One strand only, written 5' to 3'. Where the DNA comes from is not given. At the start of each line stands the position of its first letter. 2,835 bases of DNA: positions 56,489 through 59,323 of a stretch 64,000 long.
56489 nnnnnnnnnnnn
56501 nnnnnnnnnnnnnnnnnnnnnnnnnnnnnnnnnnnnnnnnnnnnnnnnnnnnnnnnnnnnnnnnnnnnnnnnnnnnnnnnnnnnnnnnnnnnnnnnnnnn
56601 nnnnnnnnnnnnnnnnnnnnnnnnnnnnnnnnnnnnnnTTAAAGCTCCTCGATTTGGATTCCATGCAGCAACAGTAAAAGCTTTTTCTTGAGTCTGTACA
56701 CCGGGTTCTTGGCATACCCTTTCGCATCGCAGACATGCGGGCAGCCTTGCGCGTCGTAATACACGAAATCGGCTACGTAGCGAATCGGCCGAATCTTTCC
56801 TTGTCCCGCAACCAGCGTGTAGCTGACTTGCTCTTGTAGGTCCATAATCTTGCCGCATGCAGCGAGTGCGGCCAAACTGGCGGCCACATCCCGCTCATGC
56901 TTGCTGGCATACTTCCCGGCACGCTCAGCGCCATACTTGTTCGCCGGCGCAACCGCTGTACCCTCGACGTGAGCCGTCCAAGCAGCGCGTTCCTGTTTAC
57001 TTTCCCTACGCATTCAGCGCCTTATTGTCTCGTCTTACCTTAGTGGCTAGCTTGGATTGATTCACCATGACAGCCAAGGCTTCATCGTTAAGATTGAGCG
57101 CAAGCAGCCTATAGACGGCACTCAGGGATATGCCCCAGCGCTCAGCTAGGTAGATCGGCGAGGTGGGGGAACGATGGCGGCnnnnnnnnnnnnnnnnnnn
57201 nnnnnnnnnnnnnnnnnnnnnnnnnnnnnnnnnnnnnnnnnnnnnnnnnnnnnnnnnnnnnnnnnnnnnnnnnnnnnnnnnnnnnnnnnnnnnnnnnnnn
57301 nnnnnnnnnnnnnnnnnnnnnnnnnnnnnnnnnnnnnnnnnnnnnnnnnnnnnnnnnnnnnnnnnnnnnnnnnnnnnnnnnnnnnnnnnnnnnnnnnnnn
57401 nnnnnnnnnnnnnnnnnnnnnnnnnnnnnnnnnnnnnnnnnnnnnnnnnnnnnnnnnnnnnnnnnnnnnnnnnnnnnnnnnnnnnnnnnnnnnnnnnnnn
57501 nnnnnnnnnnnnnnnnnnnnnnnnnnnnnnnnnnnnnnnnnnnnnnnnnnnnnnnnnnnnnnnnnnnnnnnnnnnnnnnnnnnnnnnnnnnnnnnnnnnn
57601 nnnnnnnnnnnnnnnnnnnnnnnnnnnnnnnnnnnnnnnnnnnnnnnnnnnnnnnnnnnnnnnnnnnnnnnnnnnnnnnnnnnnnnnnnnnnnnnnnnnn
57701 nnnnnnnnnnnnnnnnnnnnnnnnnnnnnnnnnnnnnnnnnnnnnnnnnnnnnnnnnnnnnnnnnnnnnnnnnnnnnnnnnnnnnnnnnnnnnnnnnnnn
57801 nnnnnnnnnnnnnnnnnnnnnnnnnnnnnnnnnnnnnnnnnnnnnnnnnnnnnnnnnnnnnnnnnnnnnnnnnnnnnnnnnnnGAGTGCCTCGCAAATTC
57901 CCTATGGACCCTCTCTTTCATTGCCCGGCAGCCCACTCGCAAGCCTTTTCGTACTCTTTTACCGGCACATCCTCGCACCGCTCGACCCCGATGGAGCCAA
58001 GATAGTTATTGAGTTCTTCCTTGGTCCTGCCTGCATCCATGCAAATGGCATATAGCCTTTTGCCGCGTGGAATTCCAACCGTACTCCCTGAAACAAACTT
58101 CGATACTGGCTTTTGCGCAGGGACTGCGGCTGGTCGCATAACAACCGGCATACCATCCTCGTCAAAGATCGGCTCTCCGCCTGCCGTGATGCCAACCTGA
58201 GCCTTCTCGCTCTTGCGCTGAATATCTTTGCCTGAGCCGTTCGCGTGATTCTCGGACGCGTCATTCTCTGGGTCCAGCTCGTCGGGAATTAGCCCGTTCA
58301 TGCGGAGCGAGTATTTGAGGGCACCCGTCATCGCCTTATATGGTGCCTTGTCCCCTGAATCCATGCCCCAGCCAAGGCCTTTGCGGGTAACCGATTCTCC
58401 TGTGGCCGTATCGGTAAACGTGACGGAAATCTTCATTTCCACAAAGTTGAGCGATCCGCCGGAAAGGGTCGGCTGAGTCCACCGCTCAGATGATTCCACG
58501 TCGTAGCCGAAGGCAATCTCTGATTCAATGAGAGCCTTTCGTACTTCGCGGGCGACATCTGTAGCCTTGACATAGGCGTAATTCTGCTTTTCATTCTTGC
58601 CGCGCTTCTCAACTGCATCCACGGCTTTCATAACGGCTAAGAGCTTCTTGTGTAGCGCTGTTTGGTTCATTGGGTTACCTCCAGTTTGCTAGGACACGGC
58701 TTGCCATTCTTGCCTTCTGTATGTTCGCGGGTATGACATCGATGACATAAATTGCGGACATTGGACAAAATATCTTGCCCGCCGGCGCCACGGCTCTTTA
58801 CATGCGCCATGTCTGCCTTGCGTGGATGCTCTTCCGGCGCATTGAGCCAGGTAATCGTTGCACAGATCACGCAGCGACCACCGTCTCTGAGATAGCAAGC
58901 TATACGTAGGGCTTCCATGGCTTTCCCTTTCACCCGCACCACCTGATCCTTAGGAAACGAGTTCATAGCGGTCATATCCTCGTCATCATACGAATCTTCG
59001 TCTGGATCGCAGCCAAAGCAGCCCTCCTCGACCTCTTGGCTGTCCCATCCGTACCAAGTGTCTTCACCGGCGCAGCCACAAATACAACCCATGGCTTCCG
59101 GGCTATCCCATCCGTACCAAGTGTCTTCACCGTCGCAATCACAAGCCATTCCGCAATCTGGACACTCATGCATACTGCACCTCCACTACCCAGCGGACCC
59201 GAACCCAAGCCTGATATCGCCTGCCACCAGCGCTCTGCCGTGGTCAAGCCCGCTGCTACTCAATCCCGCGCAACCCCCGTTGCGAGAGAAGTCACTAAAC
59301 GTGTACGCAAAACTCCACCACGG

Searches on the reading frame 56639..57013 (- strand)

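Call 90: search_protein_families(library=pfam, proteins=[window:56639-57013:-], max_evalue=0.01)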
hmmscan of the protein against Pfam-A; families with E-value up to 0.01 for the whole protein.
window:56639-57013:- (124 aa): 1 family
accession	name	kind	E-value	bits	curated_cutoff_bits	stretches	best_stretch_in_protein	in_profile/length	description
PF06356.17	DUF1064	-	3.2e-08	34.4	24.7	1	33-113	14-97/117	Protein of unknown function (DUF1064)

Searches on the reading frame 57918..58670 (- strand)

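Call 90: search_protein_families(library=pfam, proteins=[window:57918-58670:-], max_evalue=0.01)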
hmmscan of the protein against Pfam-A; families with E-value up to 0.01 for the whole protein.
window:57918-58670:- (250 aa): 1 family
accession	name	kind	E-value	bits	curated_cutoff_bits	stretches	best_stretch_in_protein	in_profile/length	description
PF04404.17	ERF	-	3.2e-09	37.4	25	1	8-152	3-143/153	ERF superfamily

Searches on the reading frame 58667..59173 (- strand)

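Call 90: search_protein_families(library=pfam, proteins=[window:58667-59173:-], max_evalue=0.01)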
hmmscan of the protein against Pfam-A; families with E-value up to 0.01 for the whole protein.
window:58667-59173:- (168 aa): 1 family
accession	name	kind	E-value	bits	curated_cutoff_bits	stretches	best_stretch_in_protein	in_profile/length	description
PF01844.29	HNH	-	6.5e-06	26.7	21.4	1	121-153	15-47/47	HNH endonuclease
